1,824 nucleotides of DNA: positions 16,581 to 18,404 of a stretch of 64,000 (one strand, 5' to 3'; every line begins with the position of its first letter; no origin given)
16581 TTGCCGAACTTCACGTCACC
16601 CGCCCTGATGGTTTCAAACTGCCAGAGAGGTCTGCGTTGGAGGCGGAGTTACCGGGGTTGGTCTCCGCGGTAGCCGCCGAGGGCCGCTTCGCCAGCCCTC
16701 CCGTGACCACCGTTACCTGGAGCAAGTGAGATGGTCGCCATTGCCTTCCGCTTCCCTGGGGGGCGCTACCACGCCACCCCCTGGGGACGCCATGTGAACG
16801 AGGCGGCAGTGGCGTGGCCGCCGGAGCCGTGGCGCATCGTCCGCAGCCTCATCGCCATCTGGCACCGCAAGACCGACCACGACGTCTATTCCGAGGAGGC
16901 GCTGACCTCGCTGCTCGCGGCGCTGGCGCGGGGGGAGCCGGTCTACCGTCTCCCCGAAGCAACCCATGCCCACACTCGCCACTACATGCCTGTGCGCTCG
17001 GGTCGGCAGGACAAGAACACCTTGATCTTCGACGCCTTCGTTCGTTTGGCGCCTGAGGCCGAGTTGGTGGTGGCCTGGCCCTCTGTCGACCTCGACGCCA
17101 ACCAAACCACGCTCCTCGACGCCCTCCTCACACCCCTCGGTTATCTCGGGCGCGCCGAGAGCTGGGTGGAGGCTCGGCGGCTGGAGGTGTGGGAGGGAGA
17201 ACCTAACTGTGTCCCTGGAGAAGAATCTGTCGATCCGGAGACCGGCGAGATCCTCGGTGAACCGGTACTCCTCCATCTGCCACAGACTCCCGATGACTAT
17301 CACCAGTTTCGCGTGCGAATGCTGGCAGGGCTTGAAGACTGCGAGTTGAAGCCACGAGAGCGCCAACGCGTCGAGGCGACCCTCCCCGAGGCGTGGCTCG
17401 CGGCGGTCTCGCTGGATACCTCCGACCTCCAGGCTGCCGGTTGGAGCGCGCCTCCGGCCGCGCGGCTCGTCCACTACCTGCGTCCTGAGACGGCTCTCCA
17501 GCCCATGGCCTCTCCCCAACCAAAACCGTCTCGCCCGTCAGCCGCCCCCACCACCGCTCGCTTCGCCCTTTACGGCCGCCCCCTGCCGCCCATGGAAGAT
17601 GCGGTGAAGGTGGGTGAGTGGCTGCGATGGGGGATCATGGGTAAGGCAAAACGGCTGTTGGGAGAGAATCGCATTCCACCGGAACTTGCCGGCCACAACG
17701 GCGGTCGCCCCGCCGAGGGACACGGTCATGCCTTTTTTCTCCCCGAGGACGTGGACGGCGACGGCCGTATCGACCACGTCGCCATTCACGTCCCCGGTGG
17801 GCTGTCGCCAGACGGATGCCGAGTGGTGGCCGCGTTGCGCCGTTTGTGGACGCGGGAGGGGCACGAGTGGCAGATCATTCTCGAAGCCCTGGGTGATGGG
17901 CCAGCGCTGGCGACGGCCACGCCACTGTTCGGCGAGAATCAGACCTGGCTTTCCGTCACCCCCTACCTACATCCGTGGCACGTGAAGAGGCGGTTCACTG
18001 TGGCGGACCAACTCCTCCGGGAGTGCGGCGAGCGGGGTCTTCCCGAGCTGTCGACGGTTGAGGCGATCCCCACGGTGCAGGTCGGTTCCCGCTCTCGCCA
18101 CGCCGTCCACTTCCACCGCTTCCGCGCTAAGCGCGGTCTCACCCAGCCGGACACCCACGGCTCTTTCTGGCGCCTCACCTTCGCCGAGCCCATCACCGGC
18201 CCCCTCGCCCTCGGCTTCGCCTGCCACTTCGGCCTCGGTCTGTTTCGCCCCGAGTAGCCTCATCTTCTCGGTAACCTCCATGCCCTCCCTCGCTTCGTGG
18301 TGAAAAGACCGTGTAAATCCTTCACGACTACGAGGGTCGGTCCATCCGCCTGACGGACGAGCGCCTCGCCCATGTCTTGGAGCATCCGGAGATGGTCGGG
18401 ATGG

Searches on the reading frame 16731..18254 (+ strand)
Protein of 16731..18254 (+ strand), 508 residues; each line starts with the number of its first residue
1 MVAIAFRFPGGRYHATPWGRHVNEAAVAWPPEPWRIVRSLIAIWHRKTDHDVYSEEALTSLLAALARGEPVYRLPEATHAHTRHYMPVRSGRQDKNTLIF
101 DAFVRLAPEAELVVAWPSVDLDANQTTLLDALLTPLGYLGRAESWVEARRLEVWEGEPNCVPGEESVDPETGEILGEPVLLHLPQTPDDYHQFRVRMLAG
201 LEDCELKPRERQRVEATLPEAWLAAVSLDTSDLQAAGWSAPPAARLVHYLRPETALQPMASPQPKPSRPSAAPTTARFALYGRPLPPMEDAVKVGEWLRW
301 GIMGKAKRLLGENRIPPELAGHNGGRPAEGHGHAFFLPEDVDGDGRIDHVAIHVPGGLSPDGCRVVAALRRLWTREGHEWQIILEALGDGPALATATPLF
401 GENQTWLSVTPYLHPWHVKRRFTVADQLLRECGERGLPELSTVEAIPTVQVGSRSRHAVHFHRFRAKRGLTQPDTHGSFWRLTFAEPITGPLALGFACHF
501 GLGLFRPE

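Call 9: search_protein_families(library=pfam, proteins=[window:16731-18254:+], max_evalue=1)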
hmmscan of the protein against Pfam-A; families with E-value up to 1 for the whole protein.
window:16731-18254:+ (508 aa): 1 family
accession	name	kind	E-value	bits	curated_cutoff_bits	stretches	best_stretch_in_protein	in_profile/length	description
PF14310.12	Fn3-like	-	0.23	12.1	25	1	194-230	17-53/71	Fibronectin type III-like domain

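Call 11: search_protein_families(library=ncbifam, proteins=[window:16731-18254:+], max_evalue=0.1)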
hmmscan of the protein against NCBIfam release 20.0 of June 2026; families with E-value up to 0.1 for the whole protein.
window:16731-18254:+ (508 aa): 1 family
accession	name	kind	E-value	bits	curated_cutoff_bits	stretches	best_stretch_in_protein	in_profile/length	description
TIGR02165.1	cas5_6_GSU0054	equivalog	2e-49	169.1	45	1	1-508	1-492/492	type I-G CRISPR-associated protein Csb2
